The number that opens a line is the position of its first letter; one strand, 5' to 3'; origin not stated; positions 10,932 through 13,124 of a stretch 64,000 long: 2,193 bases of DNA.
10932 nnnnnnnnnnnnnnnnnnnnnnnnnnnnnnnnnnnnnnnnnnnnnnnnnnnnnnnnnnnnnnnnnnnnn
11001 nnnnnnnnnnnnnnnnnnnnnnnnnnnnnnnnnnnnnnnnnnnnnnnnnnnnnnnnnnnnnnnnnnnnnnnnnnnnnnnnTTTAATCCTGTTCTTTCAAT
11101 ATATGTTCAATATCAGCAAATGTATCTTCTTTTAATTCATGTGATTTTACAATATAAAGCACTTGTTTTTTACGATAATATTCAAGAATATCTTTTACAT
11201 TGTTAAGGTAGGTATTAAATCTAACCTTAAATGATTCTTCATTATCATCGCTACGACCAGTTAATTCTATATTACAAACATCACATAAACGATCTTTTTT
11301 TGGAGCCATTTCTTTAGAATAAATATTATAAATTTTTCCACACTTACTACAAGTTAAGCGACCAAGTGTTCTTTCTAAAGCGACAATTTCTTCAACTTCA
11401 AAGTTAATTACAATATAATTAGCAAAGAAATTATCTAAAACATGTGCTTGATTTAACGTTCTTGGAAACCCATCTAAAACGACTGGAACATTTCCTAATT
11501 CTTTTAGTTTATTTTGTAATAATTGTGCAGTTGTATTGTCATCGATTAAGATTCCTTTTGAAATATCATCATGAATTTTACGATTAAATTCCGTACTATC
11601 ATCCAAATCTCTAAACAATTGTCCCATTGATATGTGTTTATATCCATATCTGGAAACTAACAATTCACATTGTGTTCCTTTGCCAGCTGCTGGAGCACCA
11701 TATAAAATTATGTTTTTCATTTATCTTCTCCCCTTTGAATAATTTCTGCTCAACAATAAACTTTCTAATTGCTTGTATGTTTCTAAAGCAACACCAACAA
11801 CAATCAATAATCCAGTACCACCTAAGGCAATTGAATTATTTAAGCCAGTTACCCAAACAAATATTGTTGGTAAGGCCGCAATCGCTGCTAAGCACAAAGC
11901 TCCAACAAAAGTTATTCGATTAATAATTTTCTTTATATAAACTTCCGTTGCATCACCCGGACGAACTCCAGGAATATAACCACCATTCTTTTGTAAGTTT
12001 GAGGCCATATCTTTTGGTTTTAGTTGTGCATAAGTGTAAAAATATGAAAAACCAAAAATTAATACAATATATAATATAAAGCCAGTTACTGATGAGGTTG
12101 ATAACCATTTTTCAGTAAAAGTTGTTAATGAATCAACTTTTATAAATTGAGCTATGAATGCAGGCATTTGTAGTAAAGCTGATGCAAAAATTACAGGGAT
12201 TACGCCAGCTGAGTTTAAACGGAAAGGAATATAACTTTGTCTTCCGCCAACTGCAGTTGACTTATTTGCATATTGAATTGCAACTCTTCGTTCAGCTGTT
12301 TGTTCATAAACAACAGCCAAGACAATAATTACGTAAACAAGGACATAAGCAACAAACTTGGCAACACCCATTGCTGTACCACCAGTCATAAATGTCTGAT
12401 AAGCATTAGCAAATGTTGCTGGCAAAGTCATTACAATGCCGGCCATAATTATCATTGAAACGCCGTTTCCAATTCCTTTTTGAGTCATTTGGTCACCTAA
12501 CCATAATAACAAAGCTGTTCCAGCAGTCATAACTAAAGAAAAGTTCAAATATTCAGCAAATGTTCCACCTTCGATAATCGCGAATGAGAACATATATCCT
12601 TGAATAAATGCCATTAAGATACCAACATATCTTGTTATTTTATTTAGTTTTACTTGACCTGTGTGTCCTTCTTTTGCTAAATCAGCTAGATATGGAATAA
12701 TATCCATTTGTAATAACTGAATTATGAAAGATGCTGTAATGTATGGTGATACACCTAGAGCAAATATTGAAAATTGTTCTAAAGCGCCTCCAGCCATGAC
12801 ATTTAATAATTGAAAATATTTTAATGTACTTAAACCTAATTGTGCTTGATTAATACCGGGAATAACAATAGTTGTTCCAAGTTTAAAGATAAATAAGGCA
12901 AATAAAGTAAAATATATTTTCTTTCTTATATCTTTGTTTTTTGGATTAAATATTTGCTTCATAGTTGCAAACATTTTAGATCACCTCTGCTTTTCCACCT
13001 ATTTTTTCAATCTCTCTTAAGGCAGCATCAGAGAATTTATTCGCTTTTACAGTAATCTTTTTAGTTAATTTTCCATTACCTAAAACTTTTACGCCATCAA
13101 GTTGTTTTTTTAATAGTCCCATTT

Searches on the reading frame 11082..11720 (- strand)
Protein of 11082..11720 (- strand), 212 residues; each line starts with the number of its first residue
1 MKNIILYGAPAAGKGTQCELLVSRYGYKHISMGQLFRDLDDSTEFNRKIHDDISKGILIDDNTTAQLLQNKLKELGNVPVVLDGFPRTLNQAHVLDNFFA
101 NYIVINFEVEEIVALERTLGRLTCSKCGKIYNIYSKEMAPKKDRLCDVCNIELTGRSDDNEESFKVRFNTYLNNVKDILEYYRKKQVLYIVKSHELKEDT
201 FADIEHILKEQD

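Call 68: search_protein_families(library=pfam, proteins=[window:11082-11720:-], max_evalue=0.00001)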
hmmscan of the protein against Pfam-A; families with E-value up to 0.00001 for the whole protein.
window:11082-11720:- (212 aa): 4 families
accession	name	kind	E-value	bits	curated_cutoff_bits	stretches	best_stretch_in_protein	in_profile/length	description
PF00406.28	ADK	-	8.1e-32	110.9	26.8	1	6-186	1-150/151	Adenylate kinase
PF13207.12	AAA_17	-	4.3e-20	72.8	27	1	7-121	1-122/136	AAA domain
PF05191.20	ADK_lid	-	1.8e-11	44.1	26.6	1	121-158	1-36/36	Adenylate kinase, active site lid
PF13238.12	AAA_18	-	1.3e-06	29.3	29.4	1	4-124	1-114/128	AAA domain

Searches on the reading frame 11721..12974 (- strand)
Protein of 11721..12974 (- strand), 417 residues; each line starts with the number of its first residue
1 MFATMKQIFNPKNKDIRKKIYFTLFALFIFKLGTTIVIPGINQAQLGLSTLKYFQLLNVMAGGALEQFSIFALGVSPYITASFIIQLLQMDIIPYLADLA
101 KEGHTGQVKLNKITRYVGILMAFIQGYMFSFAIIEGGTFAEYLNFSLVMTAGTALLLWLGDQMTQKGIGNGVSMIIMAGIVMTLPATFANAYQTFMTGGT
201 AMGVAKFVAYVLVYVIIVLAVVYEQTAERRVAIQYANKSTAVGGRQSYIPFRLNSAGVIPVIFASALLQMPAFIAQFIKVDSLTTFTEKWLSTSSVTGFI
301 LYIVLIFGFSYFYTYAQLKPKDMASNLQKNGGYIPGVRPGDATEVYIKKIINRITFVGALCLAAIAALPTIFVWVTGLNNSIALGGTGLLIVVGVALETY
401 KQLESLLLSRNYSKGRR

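Call 68: search_protein_families(library=pfam, proteins=[window:11721-12974:-], max_evalue=0.00001)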
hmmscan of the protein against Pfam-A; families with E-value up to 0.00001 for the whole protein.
window:11721-12974:- (417 aa): 1 family
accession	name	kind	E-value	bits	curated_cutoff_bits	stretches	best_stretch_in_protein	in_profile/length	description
PF00344.25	SecY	-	3.7e-101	338.9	32.2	1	69-400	1-306/306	SecY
